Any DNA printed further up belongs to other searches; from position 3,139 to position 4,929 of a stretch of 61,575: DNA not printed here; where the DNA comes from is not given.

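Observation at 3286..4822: Stand-alone P-loop ATPase fused to a C-terminal TIR domain, with its own palindromic promoter and terminator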

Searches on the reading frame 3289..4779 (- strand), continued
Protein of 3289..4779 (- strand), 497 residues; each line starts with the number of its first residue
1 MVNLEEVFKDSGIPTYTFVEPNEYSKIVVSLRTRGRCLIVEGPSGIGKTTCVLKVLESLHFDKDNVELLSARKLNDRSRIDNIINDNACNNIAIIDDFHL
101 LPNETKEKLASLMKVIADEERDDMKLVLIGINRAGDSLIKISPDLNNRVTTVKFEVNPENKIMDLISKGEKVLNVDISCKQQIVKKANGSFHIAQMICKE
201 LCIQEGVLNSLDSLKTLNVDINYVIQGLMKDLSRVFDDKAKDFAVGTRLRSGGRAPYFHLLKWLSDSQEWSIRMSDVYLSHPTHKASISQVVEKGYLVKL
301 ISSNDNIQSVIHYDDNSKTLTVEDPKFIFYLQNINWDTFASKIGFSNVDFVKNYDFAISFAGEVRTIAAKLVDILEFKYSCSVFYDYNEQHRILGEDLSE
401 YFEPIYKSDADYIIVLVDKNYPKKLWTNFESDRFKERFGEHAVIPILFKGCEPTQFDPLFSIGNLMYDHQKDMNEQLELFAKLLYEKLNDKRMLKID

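Call 51: fold_search(model_id=the predicted structure, library=viral)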
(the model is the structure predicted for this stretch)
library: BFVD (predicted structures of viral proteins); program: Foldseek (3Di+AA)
matches with E <= 10: 1504; with E <= 0.001: 137
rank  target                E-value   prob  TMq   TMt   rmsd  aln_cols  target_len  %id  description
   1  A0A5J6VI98            4.0e-09  1.00  0.35  0.54  10.5       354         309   14  ATPase family protein [Megaviridae environmental sample]
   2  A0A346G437            5.5e-09  1.00  0.32  0.44  13.3       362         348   13  (no name in the UniProt tables at hand)
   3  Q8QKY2                3.3e-08  1.00  0.33  0.48   7.1       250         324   16  EsV-1-87 [Ectocarpus siliculosus virus 1 (isolate New Zealand/Kaikoura/1988)]
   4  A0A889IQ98            4.0e-08  1.00  0.35  0.45  14.0       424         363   12  (no name in the UniProt tables at hand)
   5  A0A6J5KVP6            5.0e-08  1.00  0.30  0.21  20.1       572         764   12  ATP-dependent Clp protease ATP-binding subunit [uncultured Caudovirales phage]
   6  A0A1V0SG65            6.4e-08  1.00  0.31  0.24  22.7       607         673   12  Replication factor C large subunit [Hokovirus HKV1]
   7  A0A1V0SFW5            7.1e-08  1.00  0.32  0.34  13.6       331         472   16  Replication factor C small subunit [Hokovirus HKV1]
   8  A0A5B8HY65            7.9e-08  1.00  0.32  0.45  11.4       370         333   15  Uncharacterized protein [Mimiviridae sp. ChoanoV1]
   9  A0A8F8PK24            9.3e-08  1.00  0.31  0.42  12.4       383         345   14  Replication factor C clamp loader [Clandestinovirus]
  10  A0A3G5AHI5            9.8e-08  1.00  0.38  0.37   8.3       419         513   12  Uncharacterized protein [Sylvanvirus sp.]
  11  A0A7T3                1.7e-07  1.00  0.34  0.44   9.4       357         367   12  HolB-like ATPase involved in DNA replication [Microcystis phage LMM01]
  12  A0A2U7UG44            1.9e-07  1.00  0.32  0.39   6.8       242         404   16  Replication factor C subunit [Pandoravirus macleodensis]
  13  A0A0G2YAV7            2.4e-07  1.00  0.32  0.41  12.1       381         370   13  Replication factor c small subunit [Acanthamoeba polyphaga mimivirus Kroon]
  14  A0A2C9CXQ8            2.8e-07  1.00  0.34  0.49   9.1       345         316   13  Sliding-clamp-loader large subunit [Yersinia phage fHe-Yen9-04]
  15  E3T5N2                3.3e-07  1.00  0.33  0.46  11.0       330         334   16  Putative replication factor C subunit [Cafeteria roenbergensis virus (strain BV-PW1)]
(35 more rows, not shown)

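Call 63: find_related_loci(query=A1, collection=viral_contigs, flank=6000)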
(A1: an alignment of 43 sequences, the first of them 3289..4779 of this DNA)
Query A1 (497 aa) in viral_contigs; peptide patterns used: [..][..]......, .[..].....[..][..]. (x = any residue, [..] = any of these).
56 stretches matched a pattern; 23 encode a relative of the query (tblastn E <= 1e-3); 22 distinct loci.
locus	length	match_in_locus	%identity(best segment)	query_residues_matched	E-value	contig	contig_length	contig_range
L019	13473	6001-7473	66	1-492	0e+0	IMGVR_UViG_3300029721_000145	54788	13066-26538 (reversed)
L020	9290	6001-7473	65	1-492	0e+0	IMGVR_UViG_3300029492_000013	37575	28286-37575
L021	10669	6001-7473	65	1-492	0e+0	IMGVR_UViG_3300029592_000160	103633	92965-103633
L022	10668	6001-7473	65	1-492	0e+0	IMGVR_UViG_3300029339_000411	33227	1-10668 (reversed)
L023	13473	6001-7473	64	1-492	0e+0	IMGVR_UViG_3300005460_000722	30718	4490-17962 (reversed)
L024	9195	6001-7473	65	1-492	0e+0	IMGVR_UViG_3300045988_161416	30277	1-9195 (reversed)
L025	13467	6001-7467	43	2-493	7e-142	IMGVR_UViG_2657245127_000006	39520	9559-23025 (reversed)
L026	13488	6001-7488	44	2-494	7e-142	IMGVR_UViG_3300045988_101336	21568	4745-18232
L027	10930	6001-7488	44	2-494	7e-142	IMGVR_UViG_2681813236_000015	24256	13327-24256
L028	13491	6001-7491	42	1-497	4e-141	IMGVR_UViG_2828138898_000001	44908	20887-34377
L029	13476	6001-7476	45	1-492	3e-139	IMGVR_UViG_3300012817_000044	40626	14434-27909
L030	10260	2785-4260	43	1-492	5e-139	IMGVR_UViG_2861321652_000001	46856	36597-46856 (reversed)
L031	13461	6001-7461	44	4-493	4e-139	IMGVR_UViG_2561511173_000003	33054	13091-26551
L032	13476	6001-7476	45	1-493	3e-137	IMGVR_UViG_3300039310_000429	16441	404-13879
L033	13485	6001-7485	43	2-493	2e-136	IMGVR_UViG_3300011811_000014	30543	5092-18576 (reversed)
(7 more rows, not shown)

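Call 64: find_related_loci(query=A1, collection=genome_contigs, flank=6000)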
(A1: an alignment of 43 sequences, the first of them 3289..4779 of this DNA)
Query A1 (497 aa) in genome_contigs; peptide patterns used: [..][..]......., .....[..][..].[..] (x = any residue, [..] = any of these).
383 stretches matched a pattern; 251 encode a relative of the query (tblastn E <= 1e-3); the best 80 are kept; 80 distinct loci.
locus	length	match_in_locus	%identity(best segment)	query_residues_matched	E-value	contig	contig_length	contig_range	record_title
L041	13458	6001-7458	53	4-492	3e-171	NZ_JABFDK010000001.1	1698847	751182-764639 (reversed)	Winogradskyella costae strain Z3138 NODE_1_length_1698847_cov_249.225_ID_1, whole genome shotgun sequence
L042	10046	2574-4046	52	4-497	5e-170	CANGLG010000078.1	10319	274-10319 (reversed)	MAG: Flavobacteriales bacterium isolate Jr-28jun17-172 genome assembly, contig: Jr-28jun17-C9712, whole genome shotgun s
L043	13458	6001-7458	53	4-492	3e-169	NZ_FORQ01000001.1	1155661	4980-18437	Kaistella treverensis strain DSM 22251, whole genome shotgun sequence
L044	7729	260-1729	51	1-493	6e-169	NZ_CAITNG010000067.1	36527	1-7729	MAG: uncultured Mucilaginibacter sp. isolate AM_bin-1055, whole genome shotgun sequence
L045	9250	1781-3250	51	2-492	2e-168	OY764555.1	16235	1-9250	MAG: uncultured Lewinella sp. isolate 43be8028-5114-4234-ab34-ebc41a860949 genome assembly, chromosome: 10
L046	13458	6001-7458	53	4-492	3e-168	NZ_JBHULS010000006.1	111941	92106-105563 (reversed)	Bizionia sediminis strain KCTC 42587 spades_K_17_127_6, whole genome shotgun sequence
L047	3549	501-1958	52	4-492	3e-174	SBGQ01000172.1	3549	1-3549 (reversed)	MAG: bacterium isolate M1805 scaffold_4207_1, whole genome shotgun sequence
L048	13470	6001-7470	50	1-492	5e-164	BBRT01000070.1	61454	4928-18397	Candidatus Symbiothrix dinenymphae DNA, contig: NODE_17, strain: B4-10h, whole genome shotgun sequence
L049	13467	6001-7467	49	2-493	1e-160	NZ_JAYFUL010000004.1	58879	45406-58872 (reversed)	Arcicella aquatica strain LMG 21963 Arcicellaaquatica_MS21963_ctg004, whole genome shotgun sequence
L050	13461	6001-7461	50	4-492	3e-160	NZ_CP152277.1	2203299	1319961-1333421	Elusimicrobium posterum strain Dip510 chromosome, complete genome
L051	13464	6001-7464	49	2-492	3e-159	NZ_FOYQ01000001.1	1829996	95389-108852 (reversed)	Robiginitalea myxolifaciens strain DSM 21019, whole genome shotgun sequence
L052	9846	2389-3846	50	4-492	1e-158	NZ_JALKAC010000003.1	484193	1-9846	Flavobacterium sp. HSC-32F16 Ga0493906_03, whole genome shotgun sequence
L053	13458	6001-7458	47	4-492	1e-157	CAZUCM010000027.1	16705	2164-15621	MAG TPA_asm: uncultured Terriglobales bacterium isolate binchicken_co3_9 genome assembly, contig: NODE_11124_length_1670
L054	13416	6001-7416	49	2-476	3e-157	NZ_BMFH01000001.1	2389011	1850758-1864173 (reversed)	Muriicola marianensis strain CGMCC 1.12606 sequence1, whole genome shotgun sequence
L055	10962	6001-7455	48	2-489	1e-157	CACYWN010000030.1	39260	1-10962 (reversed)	MAG: uncultured Bacteroidia bacterium isolate RUG12336 genome assembly, contig: RUG12336_asm_30, whole genome shotgun se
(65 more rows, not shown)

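Call 68: search_protein_families(library=pfam, alignment_id=A3, max_evalue=0.00001)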
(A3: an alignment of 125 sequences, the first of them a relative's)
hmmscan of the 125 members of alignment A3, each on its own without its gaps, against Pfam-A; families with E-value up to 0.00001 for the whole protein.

A. member 1, L041:3050-5674:+ (875 aa): 2 families
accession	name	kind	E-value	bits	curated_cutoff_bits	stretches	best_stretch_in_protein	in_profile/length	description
PF21959.2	DUF6923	-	1.1e-24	88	27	1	64-272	25-234/234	Repeat of unknown function (DUF6923)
PF18962.6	Por_Secre_tail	-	2.6e-11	44.1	27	1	798-874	2-75/75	Secretion system C-terminal sorting domain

B. families by the number of members that match (of 125 scanned): 173 families (the first 25 are shown)
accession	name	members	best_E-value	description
PF01420.25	Methylase_S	3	8e-38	Type I restriction modification DNA specificity domain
PF08867.16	FRG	3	6.9e-20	FRG domain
PF03109.22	ABC1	2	1.1e-75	ABC1 atypical kinase-like domain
PF00069.31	Pkinase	2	9.3e-49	Protein kinase domain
PF07719.23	TPR_2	2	1.4e-31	Tetratricopeptide repeat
PF13432.12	TPR_16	2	3.8e-26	Tetratricopeptide repeat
PF13676.11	TIR_2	2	3.1e-25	TIR domain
PF13424.12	TPR_12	2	1.6e-23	Tetratricopeptide repeat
PF08937.16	ThsB_TIR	2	8.6e-23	Thoeris protein ThsB, TIR-like domain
PF14559.12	TPR_19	2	8.4e-21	Tetratricopeptide repeat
PF13428.12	TPR_14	2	1.3e-20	Tetratricopeptide repeat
PF00665.32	rve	2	6e-20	Integrase core domain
PF01966.28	HD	2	8.8e-17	HD domain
PF18962.6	Por_Secre_tail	2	9.8e-14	Secretion system C-terminal sorting domain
PF13174.12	TPR_6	2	6.1e-10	Tetratricopeptide repeat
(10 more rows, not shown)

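Call 69: search_protein_families(library=padloc, alignment_id=A3, max_evalue=0.00001)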
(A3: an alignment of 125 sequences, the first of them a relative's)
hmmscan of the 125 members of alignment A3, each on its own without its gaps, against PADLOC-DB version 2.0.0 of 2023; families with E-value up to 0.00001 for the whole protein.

A. member 1, L041:3050-5674:+ (875 aa): 0 families

B. families by the number of members that match (of 125 scanned): 402 families (the first 25 are shown)
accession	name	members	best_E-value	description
PDLC03032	MTase_I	4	1.6e-46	Type I methyltransferase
PDLC03189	Specificity_I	3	1.1e-105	Type I specificity subunit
PDLC03059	Specificity_I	3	3.2e-90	Type I specificity subunit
PDLC03169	Specificity_I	3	1.3e-81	Type I specificity subunit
PDLC03098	Specificity_I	3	4.1e-81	Type I specificity subunit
PDLC03162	Specificity_I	3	2.3e-62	Type I specificity subunit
PDLC03087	Specificity_I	3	9.8e-61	Type I specificity subunit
PDLC03179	Specificity_I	3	7.1e-59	Type I specificity subunit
PDLC03173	Specificity_I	3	3.7e-57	Type I specificity subunit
PDLC03113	Specificity_I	3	8.7e-53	Type I specificity subunit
PDLC03079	Specificity_I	3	7.4e-52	Type I specificity subunit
PDLC03101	Specificity_I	3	1.1e-51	Type I specificity subunit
PDLC03146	Specificity_I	3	1e-50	Type I specificity subunit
PDLC03069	Specificity_I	3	2.3e-50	Type I specificity subunit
PDLC03096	Specificity_I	3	2.6e-49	Type I specificity subunit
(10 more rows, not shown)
